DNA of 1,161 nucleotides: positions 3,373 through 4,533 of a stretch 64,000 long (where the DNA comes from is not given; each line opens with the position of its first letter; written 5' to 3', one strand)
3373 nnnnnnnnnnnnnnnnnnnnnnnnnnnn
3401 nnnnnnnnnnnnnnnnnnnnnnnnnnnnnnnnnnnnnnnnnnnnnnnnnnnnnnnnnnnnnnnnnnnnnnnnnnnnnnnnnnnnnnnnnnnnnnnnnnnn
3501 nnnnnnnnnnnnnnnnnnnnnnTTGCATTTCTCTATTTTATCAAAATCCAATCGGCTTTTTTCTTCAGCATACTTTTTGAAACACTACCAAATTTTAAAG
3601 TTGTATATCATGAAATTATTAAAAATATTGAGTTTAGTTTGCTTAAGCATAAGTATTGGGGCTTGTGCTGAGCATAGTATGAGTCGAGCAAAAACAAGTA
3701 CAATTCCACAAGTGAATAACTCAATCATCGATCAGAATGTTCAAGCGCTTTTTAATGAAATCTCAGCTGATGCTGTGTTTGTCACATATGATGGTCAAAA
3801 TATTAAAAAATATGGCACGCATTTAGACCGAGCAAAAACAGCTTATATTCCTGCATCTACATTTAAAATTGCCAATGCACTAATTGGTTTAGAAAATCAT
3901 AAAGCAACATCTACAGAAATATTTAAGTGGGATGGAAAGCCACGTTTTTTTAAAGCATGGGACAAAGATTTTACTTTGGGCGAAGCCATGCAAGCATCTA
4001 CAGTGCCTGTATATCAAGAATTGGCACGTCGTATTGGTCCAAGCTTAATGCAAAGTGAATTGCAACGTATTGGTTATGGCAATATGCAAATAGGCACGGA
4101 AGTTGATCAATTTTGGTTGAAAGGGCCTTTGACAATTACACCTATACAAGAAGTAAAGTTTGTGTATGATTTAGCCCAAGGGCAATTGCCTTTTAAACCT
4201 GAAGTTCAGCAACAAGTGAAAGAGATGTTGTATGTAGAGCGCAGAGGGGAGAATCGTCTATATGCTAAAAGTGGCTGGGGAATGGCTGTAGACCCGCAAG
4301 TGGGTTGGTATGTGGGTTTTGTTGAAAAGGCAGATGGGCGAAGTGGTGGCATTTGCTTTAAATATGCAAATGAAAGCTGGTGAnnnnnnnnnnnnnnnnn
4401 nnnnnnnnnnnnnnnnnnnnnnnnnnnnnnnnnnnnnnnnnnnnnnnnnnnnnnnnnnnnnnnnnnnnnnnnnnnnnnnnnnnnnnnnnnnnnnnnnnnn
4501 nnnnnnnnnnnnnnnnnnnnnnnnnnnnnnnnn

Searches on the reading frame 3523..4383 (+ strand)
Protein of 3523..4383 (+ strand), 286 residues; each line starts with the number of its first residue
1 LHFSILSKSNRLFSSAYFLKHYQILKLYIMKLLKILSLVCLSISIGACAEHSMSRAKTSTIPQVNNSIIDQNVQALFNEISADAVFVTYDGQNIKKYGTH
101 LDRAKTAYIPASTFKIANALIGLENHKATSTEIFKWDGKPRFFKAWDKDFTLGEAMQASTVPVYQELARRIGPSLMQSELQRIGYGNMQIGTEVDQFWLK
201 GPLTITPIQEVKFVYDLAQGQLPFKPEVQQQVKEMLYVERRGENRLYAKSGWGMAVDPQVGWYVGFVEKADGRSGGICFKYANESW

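Call 48: search_protein_families(library=ncbifam, proteins=[window:3523-4383:+], max_evalue=0.00001)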
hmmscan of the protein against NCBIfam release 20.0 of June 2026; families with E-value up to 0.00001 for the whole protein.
window:3523-4383:+ (286 aa): 67 families (the best 25 are shown)
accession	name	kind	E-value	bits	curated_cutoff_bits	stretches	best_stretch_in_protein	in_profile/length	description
NF000500.2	blaOXA-58_like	exception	2.3e-176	585.3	625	1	30-274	1-245/280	OXA-58 family carbapenem-hydrolyzing class D beta-lactamase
NF047460.1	blaOXA-1258_like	exception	5.7e-118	393.2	600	1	30-274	1-244/279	OXA-1258 family class D beta-lactamase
NF033648.1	blaOXA-274_like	exception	8.6e-95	317.4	625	1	67-274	38-245/281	OXA-274 family carbapenem-hydrolyzing class D beta-lactamase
NF000501.2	blaOXA-229_like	exception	2.2e-94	316.1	625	1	69-275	35-241/276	OXA-229 family carbapenem-hydrolyzing class D beta-lactamase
NF040529.1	blaOXA-1036_like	exception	8e-94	313.9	580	1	34-273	3-241/277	OXA-1036 family carbapenem-hydrolyzing class D beta-lactamase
NF000520.2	blaOXA-286_like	exception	5.7e-93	311.2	570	1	31-274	6-244/278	OXA-286 family carbapenem-hydrolyzing class D beta-lactamase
NF033653.1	blaOXA-266_like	exception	6.6e-91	304.4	600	1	32-274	7-243/277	OXA-266 family class D beta-lactamase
NF033666.1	blaOXA-727_like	exception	6.9e-91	304.7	600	1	47-275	20-248/283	OXA-727 family class D beta-lactamase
NF038386.1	blaOXA-294_like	exception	7.5e-91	304.2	580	1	32-273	4-243/278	OXA-294 family class D beta-lactamase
NF000464.2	blaOXA-143_like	exception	1.9e-89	299.6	610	1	33-274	6-243/275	OXA-143 family carbapenem-hydrolyzing class D beta-lactamase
NF000436.2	blaOXA-134_like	exception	3.1e-89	299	570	1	30-270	1-235/276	OXA-134 family carbapenem-hydrolyzing class D beta-lactamase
NF000417.2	blaOXA-211_like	exception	3.6e-89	298.5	575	1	36-273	6-241/274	OXA-211 family carbapenem-hydrolyzing class D beta-lactamase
NF012161.0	bla_class_D_main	equivalog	7.1e-87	290.6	250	1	73-273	2-203/236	class D beta-lactamase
NF000268.2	blaOXA-51_like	exception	7.4e-85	284.6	600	1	33-273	3-241/274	OXA-51 family carbapenem-hydrolyzing class D beta-lactamase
NF000418.2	blaOXA-214_like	exception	2e-84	283.2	600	1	31-274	5-243/275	OXA-214 family carbapenem-hydrolyzing class D beta-lactamase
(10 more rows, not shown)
